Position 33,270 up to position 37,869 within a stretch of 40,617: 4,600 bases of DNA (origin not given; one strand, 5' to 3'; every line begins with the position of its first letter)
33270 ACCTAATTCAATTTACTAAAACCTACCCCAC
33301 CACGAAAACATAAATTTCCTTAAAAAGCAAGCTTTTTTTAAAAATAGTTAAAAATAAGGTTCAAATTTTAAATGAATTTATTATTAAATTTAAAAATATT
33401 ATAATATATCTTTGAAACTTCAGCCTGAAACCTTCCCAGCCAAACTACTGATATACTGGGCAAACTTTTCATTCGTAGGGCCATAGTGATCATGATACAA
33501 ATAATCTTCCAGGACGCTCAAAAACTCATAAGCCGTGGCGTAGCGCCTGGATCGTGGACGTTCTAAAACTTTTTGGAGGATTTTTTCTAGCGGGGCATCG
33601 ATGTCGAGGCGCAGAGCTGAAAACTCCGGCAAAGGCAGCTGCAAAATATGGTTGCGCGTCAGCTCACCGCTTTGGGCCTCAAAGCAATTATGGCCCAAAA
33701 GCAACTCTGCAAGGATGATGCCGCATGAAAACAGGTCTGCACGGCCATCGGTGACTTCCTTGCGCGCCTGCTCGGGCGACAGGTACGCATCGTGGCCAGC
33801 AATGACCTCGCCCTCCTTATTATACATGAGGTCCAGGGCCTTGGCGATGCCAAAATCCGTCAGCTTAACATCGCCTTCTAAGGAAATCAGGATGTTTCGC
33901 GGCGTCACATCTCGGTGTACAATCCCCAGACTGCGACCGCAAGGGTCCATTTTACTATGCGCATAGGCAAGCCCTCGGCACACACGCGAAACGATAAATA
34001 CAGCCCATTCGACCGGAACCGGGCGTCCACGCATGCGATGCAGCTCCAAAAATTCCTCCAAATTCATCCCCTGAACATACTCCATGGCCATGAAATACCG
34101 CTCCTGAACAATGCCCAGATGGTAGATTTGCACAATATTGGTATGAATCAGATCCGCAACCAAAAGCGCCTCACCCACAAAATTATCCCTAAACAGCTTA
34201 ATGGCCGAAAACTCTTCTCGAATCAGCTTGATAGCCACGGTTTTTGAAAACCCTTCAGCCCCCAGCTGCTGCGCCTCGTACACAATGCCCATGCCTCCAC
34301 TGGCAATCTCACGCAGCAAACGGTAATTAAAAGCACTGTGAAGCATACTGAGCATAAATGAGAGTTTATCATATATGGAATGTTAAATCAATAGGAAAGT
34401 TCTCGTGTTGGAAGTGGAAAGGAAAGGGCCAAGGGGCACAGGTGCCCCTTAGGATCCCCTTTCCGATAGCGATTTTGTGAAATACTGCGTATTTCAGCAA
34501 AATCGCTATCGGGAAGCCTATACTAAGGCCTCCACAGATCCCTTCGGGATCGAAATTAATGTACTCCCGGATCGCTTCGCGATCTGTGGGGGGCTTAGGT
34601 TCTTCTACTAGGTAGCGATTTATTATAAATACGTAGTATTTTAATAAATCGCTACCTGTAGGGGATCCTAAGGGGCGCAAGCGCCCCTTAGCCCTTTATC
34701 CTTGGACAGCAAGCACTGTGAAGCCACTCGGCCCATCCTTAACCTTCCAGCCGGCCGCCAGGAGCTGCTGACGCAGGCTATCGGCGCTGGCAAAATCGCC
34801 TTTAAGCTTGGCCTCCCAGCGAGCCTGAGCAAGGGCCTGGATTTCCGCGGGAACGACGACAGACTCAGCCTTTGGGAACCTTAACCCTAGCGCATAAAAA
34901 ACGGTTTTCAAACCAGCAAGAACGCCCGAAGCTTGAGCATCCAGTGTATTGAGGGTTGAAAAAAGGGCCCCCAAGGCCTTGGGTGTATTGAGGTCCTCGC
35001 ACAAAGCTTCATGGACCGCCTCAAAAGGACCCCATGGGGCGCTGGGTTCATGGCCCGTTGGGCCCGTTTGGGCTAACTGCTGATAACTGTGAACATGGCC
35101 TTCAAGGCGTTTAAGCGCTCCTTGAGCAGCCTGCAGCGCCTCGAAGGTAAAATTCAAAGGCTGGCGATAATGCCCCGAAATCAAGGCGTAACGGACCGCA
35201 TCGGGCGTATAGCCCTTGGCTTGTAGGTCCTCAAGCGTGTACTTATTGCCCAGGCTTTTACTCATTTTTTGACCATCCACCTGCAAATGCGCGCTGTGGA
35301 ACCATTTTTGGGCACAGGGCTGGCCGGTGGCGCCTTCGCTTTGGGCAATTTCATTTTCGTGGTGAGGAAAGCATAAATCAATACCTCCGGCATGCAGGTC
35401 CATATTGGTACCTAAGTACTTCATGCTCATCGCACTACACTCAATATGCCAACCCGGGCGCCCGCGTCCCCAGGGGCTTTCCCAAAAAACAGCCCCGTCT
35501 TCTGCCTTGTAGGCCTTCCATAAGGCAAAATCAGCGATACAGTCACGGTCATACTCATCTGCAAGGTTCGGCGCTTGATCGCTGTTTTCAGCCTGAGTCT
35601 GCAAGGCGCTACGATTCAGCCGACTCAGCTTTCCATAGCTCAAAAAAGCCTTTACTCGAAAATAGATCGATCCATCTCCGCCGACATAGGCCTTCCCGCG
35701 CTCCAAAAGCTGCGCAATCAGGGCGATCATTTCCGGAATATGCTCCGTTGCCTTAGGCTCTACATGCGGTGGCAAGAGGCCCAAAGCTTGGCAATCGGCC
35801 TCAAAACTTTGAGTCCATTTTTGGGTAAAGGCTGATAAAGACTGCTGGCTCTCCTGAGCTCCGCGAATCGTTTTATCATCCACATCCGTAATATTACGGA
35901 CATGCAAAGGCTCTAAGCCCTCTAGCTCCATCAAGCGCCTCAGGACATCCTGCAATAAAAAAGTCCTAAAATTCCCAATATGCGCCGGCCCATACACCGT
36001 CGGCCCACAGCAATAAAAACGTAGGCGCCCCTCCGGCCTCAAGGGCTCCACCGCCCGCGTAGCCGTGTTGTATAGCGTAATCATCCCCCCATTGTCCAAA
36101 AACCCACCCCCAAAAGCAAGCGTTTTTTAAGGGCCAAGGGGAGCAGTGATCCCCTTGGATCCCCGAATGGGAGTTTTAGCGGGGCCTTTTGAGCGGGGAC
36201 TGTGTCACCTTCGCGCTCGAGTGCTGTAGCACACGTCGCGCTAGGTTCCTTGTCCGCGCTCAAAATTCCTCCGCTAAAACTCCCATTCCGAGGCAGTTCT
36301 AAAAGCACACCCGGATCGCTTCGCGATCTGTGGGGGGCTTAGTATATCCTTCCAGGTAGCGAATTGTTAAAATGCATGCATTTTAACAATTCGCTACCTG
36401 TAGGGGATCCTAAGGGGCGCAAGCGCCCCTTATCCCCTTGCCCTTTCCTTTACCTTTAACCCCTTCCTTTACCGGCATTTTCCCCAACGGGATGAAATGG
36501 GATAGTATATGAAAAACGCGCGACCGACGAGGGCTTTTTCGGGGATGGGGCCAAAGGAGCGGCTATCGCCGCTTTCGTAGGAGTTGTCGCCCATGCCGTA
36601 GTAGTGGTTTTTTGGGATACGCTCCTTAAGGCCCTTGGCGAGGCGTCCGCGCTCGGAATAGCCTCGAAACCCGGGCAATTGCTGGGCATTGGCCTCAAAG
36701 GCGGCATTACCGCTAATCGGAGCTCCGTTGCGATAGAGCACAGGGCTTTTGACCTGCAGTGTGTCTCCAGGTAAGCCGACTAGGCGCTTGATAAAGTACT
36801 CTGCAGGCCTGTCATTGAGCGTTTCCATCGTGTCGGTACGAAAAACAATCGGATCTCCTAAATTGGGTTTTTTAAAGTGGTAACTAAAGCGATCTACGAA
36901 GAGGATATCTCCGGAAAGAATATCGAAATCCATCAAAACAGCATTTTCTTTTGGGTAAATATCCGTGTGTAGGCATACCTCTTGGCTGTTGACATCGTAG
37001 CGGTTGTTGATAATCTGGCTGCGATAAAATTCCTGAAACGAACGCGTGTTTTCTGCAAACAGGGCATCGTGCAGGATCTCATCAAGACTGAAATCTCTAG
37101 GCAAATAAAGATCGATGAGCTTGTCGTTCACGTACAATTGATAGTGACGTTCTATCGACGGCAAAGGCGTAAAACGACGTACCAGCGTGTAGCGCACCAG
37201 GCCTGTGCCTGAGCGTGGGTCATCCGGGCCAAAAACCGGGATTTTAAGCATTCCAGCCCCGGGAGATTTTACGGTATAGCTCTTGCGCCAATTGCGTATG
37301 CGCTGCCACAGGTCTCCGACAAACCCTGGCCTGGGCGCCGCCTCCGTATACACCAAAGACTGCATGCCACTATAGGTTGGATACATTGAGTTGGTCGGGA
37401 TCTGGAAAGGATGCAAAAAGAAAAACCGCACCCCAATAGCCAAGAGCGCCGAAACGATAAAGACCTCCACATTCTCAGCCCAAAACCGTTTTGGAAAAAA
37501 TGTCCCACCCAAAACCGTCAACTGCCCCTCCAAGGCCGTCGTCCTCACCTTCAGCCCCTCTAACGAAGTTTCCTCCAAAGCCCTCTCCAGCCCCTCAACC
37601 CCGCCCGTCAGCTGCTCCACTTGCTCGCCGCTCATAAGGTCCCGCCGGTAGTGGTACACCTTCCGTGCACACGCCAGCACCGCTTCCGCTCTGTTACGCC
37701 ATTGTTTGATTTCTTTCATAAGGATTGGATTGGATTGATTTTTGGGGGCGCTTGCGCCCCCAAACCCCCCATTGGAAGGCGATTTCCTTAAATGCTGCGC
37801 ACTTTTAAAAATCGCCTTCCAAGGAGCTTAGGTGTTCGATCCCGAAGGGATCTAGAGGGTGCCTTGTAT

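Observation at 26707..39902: Modular, nested palindromic element family fills the sizeable spacers of the GC-rich half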

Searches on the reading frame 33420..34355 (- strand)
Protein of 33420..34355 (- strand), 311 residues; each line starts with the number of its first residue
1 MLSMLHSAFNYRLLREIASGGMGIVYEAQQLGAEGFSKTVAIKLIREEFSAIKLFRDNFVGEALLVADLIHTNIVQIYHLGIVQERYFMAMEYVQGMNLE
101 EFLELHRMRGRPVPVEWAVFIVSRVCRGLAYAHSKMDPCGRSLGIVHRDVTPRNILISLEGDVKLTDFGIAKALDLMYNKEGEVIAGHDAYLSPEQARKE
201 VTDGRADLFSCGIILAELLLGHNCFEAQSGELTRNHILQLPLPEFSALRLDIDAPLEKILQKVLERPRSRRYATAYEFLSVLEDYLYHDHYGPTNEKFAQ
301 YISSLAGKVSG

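Call 23: search_protein_families(library=pfam, proteins=[window:33420-34355:-])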
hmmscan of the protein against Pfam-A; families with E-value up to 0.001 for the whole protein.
window:33420-34355:- (311 aa): 3 families
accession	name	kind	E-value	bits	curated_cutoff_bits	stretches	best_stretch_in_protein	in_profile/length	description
PF00069.31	Pkinase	-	1.2e-37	130.2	31.7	1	11-272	1-252/263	Protein kinase domain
PF07714.23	PK_Tyr_Ser-Thr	-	1.9e-29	103.2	23.1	1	13-227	3-207/258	Protein tyrosine and serine/threonine kinase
PF03109.22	ABC1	-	0.00091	18.9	22.9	0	88-175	144-218/244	ABC1 atypical kinase-like domain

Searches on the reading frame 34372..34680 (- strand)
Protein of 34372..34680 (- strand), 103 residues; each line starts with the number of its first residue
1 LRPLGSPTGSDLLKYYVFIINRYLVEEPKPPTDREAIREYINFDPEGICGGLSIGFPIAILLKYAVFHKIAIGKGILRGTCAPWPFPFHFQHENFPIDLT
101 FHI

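Call 51: find_homologous_proteins(query=window:34372-34680:-, max_evalue=1)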
Query seq(103 aa) (103 aa): 1 proteins with E <= 1 among 17 candidates.
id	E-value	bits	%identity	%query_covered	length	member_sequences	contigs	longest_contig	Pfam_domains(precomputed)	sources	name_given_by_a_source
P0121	4.4e-3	35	88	23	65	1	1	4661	-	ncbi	-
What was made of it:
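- On MITE: The ORFs inside the elements are short, overlap the hairpins, and had one database hit (call 51).
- Tried and rejected: Using a spurious 103-aa ORF across E4 as a protein probe found one hit only (call 51).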

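Call 52: find_encoding_contigs(protein=P0121, flank=10000, max_places=5)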
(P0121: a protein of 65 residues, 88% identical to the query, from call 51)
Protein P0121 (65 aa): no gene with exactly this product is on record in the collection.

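Call 54: list_cluster_members(proteins=[P0121])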
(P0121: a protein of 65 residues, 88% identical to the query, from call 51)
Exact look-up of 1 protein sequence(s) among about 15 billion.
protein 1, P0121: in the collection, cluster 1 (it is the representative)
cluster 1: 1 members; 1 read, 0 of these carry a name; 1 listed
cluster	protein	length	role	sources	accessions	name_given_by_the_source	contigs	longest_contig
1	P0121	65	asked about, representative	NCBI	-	-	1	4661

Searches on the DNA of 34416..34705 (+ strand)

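Call 45: search_dna_similar(query=window:34416-34705:+, collection=plasmids, mode=distant, max_evalue=0.01, max_rows=15)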
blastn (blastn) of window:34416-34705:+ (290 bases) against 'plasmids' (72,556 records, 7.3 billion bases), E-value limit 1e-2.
No match.

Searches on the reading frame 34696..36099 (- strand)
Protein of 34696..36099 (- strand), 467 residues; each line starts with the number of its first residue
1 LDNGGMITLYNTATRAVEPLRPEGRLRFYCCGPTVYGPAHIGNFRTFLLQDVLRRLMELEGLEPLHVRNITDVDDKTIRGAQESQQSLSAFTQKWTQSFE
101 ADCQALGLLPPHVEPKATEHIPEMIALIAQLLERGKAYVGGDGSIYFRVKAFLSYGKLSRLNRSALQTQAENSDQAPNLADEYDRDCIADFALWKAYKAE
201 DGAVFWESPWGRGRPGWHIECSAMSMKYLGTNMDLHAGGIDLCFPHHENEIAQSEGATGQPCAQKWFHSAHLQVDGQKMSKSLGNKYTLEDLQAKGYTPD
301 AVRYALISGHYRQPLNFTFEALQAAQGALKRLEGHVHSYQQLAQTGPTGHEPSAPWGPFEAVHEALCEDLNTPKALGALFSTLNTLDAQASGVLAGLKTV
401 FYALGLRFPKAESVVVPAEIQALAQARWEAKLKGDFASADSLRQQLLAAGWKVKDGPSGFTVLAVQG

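Call 16: find_encoding_contigs(protein=window:34696-36099:-, flank=10000, max_places=6)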
Protein window:34696-36099:- (467 aa): no gene with exactly this product is on record in the collection.

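Call 81: search_protein_families(library=pfam, proteins=[window:34696-36099:-], max_evalue=0.00001)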
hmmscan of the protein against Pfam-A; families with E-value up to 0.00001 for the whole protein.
window:34696-36099:- (467 aa): 4 families
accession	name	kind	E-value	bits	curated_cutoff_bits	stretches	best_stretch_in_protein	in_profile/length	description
PF01406.26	tRNA-synt_1e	-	9e-108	360.6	27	1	23-326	7-300/301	tRNA synthetases class I (C) catalytic domain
PF09334.17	tRNA-synt_1g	-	1.4e-08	34.4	20.1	0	258-323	307-372/391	tRNA synthetases class I (M)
PF00133.28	tRNA-synt_1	-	3.8e-07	29.6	22.7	0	234-316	330-412/414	tRNA synthetases class I (I, L, M and V)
PF01921.24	tRNA-synt_1f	-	5.2e-06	26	27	0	275-337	279-340/360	tRNA synthetases class I (K)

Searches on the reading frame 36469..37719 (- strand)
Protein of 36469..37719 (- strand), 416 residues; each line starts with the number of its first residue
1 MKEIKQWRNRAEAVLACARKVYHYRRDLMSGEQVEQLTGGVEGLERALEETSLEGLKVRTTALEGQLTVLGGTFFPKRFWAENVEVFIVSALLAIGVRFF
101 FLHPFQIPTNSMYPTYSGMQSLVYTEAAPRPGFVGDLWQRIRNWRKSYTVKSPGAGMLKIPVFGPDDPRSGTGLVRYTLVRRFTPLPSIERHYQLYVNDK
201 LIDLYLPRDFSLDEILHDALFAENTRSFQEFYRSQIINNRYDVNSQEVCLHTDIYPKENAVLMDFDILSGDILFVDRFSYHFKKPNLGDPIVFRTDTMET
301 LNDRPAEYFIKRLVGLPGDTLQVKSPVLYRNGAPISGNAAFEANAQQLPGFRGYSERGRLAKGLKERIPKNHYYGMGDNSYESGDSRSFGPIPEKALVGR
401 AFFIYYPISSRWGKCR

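Call 23: search_protein_families(library=pfam, proteins=[window:36469-37719:-])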
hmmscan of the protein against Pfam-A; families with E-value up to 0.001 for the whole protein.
window:36469-37719:- (416 aa): 1 family
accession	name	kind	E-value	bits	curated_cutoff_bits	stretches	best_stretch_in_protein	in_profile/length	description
PF10502.14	Peptidase_S26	-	3e-36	125.3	22.9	2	263-406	33-168/168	Signal peptidase, peptidase S26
